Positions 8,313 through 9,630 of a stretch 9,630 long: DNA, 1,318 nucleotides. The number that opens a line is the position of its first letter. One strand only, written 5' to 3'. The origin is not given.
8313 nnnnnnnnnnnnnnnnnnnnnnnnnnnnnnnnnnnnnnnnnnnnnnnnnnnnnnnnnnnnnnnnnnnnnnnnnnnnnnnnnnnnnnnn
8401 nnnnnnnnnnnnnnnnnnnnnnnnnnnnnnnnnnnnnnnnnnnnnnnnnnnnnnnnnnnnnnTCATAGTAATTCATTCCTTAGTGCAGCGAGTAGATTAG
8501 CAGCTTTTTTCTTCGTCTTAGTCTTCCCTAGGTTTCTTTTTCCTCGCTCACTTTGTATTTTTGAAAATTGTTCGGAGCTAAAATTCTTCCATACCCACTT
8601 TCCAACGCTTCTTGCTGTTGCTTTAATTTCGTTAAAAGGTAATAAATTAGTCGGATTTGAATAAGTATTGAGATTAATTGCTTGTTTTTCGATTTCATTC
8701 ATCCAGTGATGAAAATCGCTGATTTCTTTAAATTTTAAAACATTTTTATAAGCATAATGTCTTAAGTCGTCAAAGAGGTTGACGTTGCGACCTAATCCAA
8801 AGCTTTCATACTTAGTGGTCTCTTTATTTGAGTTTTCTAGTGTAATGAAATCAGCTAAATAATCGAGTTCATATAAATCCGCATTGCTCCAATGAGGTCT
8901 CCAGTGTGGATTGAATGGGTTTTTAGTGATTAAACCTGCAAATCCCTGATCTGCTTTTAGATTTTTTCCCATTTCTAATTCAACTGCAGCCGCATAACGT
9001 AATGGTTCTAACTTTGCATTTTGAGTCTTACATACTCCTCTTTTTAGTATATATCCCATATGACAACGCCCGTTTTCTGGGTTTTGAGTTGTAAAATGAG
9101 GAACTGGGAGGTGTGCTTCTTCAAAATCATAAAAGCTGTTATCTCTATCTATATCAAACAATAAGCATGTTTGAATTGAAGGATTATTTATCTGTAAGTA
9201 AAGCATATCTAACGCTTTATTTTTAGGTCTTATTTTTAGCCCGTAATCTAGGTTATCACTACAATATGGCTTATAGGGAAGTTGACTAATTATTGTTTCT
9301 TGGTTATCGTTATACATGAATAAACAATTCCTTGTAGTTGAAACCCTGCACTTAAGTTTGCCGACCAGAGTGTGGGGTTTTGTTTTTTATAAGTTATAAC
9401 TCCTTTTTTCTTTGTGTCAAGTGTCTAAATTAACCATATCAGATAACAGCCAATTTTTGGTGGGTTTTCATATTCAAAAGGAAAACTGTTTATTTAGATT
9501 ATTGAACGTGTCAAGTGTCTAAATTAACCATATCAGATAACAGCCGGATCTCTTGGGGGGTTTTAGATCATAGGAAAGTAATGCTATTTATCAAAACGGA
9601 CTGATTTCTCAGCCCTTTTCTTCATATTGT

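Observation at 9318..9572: Two perfect 38-bp direct repeats with G-tract/T-run tails upstream of rep, and a possible antisense-RNA control region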

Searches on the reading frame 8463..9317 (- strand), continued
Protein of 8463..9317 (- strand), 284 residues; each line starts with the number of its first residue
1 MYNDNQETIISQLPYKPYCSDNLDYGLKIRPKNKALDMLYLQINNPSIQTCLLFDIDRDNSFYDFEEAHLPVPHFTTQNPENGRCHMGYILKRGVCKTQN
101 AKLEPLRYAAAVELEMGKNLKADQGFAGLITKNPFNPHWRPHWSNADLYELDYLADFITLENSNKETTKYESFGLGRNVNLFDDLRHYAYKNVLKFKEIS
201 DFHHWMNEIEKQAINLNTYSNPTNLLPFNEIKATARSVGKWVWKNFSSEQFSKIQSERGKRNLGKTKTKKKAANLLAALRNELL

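Call 64: get_annotated_region(hit=H12, flank=1500)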
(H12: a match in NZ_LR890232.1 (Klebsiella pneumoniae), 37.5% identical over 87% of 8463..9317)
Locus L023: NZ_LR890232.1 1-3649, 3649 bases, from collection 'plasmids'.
description: Klebsiella pneumoniae isolate KSB1_6J plasmid 3, complete sequence
organism: Klebsiella pneumoniae (NCBI taxid 573)
taxonomy: Bacteria; Pseudomonadota; Gammaproteobacteria; Enterobacterales; Enterobacteriaceae; Klebsiella; Klebsiella pneumoniae
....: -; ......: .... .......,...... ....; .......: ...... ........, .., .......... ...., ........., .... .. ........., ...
typing (MOB-suite, as given by PLSDB): mobilizable; relaxase MOBQ
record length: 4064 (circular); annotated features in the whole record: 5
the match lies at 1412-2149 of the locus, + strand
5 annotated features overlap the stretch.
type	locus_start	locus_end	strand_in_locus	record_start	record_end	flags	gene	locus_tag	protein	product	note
CDS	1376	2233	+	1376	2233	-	-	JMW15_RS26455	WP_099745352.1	replication initiation protein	-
CDS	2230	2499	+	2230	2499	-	-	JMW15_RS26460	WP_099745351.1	sigma factor-like helix-turn-helix DNA-binding protein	-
CDS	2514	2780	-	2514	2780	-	-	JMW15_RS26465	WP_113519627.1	hypothetical protein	-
CDS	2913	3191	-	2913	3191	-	traD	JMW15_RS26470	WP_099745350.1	conjugal transfer protein TraD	-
CDS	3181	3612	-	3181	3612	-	-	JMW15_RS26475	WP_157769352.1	hypothetical protein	-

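Call 65: get_annotated_region(hit=H43, flank=1500)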
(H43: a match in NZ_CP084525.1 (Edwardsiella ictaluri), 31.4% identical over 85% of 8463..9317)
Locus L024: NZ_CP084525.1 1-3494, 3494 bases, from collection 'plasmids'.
description: Edwardsiella ictaluri strain S97-773 plasmid pEI-S97-773-1, complete sequence
organism: Edwardsiella ictaluri (NCBI taxid 67780)
taxonomy: Bacteria; Pseudomonadota; Gammaproteobacteria; Enterobacterales; Hafniaceae; Edwardsiella; Edwardsiella ictaluri
host: -; source: Ictalurus punctatus,whole organism; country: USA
typing (MOB-suite, as given by PLSDB): non-mobilizable; replicon rep_cluster_1164
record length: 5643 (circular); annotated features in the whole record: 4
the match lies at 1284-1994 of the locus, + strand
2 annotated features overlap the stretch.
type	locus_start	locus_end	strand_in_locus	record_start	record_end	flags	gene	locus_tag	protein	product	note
CDS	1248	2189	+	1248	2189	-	-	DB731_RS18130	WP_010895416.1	replication initiation protein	-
CDS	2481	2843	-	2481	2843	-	-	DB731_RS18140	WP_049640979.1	hypothetical protein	-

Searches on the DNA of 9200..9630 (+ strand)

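Call 5: search_dna_similar(query=window:9200-9630:+, collection=plasmids, mode=near, max_rows=30)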
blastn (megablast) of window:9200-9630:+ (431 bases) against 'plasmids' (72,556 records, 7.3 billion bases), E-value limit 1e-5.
Records with a match: 4; places in all: 8; records where one place covers at least 80% of the query: 4.
Best place of each record, by identity: 95-99% 3; 90-95% 1.
By first word of the organism name: Providencia 3; Citrobacter 1.
By predicted mobility (MOB-suite, as given by PLSDB): mobilizable 3; non-mobilizable 1.
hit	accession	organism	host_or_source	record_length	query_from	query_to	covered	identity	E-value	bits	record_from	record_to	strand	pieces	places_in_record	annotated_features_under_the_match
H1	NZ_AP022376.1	Providencia rettgeri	Homo sapiens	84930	1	431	100%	95.8%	0e+0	697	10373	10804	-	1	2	replication initiation protein | virulence factor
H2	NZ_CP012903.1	Providencia rettgeri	Homo sapiens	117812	1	431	100%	95.8%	0e+0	697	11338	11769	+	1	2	replication initiation protein | virulence factor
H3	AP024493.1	Providencia vermicola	Homo sapiens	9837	1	431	100%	95.8%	0e+0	697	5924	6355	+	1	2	hypothetical protein | vapD: endoribonuclease VapD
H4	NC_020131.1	Citrobacter freundii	-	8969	1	392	91%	91.7%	5e-152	544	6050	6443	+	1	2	replication initiation protein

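Call 6: get_annotated_region(hit=H3, flank=2500)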
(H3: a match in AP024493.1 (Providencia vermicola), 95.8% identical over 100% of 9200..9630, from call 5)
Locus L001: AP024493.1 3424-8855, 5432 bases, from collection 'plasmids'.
description: Providencia vermicola strain N3 plasmid pPRVEN3-3 DNA, complete genome
organism: Providencia vermicola (NCBI taxid 333965)
taxonomy: Bacteria; Pseudomonadota; Gammaproteobacteria; Enterobacterales; Morganellaceae; Providencia; Providencia vermicola
host: -; source: Homo sapiens; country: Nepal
typing (MOB-suite, as given by PLSDB): mobilizable; replicon rep_cluster_1478; relaxase MOBP
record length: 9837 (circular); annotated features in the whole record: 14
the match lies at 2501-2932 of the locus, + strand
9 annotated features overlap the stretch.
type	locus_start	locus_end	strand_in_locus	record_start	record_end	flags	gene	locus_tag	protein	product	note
CDS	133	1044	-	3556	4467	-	-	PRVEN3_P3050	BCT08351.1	hypothetical protein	-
CDS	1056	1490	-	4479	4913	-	-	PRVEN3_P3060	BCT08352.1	hypothetical protein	-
CDS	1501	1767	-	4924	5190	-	-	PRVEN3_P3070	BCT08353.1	hypothetical protein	-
CDS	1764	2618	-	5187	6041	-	-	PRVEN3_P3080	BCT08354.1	hypothetical protein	-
CDS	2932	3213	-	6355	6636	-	vapD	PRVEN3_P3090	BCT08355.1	endoribonuclease VapD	-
CDS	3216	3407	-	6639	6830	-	-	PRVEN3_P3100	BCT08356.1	hypothetical protein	-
CDS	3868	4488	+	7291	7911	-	-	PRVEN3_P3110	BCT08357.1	hypothetical protein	-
CDS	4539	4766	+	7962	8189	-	-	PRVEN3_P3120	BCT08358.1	hypothetical protein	-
CDS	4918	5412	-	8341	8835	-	-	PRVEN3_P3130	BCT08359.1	hypothetical protein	-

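Call 7: get_annotated_region(hit=H4, flank=2500)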
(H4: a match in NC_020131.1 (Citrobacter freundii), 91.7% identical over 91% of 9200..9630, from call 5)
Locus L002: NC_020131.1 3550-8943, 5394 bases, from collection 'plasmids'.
description: Citrobacter freundii plasmid pMobC, complete sequence
organism: Citrobacter freundii (NCBI taxid 546)
taxonomy: Bacteria; Pseudomonadota; Gammaproteobacteria; Enterobacterales; Enterobacteriaceae; Citrobacter; Citrobacter freundii
host: -; source: -; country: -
typing (MOB-suite, as given by PLSDB): mobilizable; replicon rep_cluster_1478; relaxase MOBP
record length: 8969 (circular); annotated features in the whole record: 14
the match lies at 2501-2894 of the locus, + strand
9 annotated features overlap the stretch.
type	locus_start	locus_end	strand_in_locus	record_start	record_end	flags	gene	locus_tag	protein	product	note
CDS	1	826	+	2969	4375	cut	-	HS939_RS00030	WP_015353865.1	hypothetical protein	-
CDS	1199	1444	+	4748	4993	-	-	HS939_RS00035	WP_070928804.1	hypothetical protein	-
CDS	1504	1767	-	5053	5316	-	-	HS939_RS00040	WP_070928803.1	hypothetical protein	-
CDS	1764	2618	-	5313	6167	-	-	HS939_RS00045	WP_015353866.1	replication initiation protein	-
CDS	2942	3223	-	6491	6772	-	-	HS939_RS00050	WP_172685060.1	virulence factor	-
CDS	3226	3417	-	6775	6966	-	-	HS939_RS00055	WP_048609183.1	DUF5397 family protein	-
CDS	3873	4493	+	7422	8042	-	-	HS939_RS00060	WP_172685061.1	ParA family protein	-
CDS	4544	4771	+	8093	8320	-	-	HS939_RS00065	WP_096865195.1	hypothetical protein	-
CDS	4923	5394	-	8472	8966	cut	-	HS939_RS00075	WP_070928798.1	hypothetical protein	-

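Call 8: get_annotated_region(hit=H1, flank=2500)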
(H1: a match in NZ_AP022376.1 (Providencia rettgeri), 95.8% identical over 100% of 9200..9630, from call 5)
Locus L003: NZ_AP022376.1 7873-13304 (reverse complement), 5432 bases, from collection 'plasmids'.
description: Providencia rettgeri strain BML2531 plasmid pBML2531, complete sequence
organism: Providencia rettgeri (NCBI taxid 587)
taxonomy: Bacteria; Pseudomonadota; Gammaproteobacteria; Enterobacterales; Morganellaceae; Providencia; Providencia rettgeri
host: -; source: Homo sapiens; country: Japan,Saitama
typing (MOB-suite, as given by PLSDB): non-mobilizable; replicon IncT,rep_cluster_1478
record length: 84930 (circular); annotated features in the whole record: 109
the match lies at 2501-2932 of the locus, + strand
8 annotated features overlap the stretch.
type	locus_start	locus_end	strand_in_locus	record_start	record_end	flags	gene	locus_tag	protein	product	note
CDS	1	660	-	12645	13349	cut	-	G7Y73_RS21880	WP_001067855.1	IS6-like element IS26 family transposase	GO:0006313 - DNA transposition [Evidence IEA]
CDS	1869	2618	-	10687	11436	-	-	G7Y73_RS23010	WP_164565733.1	replication initiation protein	-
CDS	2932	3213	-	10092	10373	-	-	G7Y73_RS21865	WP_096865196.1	virulence factor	-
CDS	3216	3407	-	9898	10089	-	-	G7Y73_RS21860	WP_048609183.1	DUF5397 family protein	-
CDS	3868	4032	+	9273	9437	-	-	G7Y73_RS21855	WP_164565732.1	division plane positioning ATPase MipZ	-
CDS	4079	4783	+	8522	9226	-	-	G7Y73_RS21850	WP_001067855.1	IS6-like element IS26 family transposase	GO:0006313 - DNA transposition [Evidence IEA]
CDS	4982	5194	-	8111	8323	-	-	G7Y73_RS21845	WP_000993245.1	DUF3330 domain-containing protein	-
predicted_resistance_gene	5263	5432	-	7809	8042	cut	merE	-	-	broad-spectrum mercury transporter MerE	predicted by amrfinderplus; class MERCURY; identity 96.15%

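Call 60: search_dna_similar(query=window:9411-9456:+, collection=plasmids, mode=distant, max_evalue=10, max_rows=60)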
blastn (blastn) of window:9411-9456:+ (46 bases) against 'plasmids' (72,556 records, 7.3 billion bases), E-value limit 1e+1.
Records with a match: 299; places in all: 317; records where one place covers at least 80% of the query: 36.
Best place of each record, by identity: >=99% 34; 95-99% 68; 90-95% 154; 80-90% 40; 60-80% 3.
By first word of the organism name: Neisseria 143; Escherichia 57; Klebsiella 34; Enterobacter 14; Citrobacter 10; Raoultella 5; Salmonella 5; Bacillus 4; Shigella 4; Providencia 3; and 14 more.
By predicted mobility (MOB-suite, as given by PLSDB): mobilizable 261; non-mobilizable 24; conjugative 14.
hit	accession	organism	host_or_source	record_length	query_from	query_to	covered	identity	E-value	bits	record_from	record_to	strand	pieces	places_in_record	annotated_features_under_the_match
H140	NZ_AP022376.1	Providencia rettgeri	Homo sapiens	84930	1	46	100%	97.8%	2e-13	80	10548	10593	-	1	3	none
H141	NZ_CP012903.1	Providencia rettgeri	Homo sapiens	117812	1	46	100%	97.8%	2e-13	80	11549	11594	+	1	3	none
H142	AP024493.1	Providencia vermicola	Homo sapiens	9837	1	46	100%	97.8%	2e-13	80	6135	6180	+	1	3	none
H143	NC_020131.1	Citrobacter freundii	-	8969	2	46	98%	95.6%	1e-11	73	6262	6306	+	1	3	none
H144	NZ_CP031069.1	Bacillus sp. JAS24-2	cell culture,soil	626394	2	45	96%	79.2%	9e+0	34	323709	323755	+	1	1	hypothetical protein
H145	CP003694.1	Bacillus thuringiensis MC28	-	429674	2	45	96%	79.2%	9e+0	34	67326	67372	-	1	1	Acyl carrier protein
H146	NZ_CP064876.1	Bacillus toyonensis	sediment,deep-sea sediment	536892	2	45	96%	79.2%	9e+0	34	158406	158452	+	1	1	hypothetical protein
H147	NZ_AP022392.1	Citrobacter portucalensis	-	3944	5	41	80%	86.8%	2e-2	44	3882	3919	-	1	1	none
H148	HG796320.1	uncultured bacterium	-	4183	5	41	80%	86.5%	5e-3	46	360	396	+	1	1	none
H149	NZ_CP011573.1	Klebsiella aerogenes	Homo sapiens,Perirectal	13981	5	41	80%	86.5%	5e-3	46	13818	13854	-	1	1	none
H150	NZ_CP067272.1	Escherichia coli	cell culture,waste water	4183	5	41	80%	86.5%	5e-3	46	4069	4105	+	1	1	none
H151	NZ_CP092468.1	Citrobacter portucalensis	Homo sapiens,bacterium,postoperative ...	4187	5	41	80%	86.5%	5e-3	46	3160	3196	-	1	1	none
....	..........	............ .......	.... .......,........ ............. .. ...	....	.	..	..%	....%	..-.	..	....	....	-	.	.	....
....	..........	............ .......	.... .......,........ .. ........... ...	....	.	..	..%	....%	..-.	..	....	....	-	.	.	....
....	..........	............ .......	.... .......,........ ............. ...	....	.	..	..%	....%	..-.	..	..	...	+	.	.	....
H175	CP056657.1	Escherichia coli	culture,Wastewater influent sample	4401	5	41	80%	83.8%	7e-1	38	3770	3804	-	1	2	none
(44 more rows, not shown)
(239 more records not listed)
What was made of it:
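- Most relatives manage with one copy (call 60). One copy suffices in most relatives (call 60).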

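Call 66: get_annotated_region(hit=H175, flank=1500)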
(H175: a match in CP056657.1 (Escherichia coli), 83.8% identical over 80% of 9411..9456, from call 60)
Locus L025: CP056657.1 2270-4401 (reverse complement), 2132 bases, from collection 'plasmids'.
description: Escherichia coli strain RHBSTW-00204 plasmid pRHBSTW-00204_3, complete sequence
organism: Escherichia coli (NCBI taxid 562)
taxonomy: Bacteria; Pseudomonadota; Gammaproteobacteria; Enterobacterales; Enterobacteriaceae; Escherichia; Escherichia coli
host: -; source: culture,Wastewater influent sample; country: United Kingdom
typing (MOB-suite, as given by PLSDB): non-mobilizable
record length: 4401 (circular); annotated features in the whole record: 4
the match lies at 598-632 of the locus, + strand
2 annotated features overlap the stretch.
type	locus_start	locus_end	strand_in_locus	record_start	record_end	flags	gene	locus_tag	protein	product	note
CDS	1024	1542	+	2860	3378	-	-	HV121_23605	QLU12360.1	hypothetical protein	-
CDS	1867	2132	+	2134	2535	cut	mobC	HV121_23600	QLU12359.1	plasmid mobilization relaxosome protein MobC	-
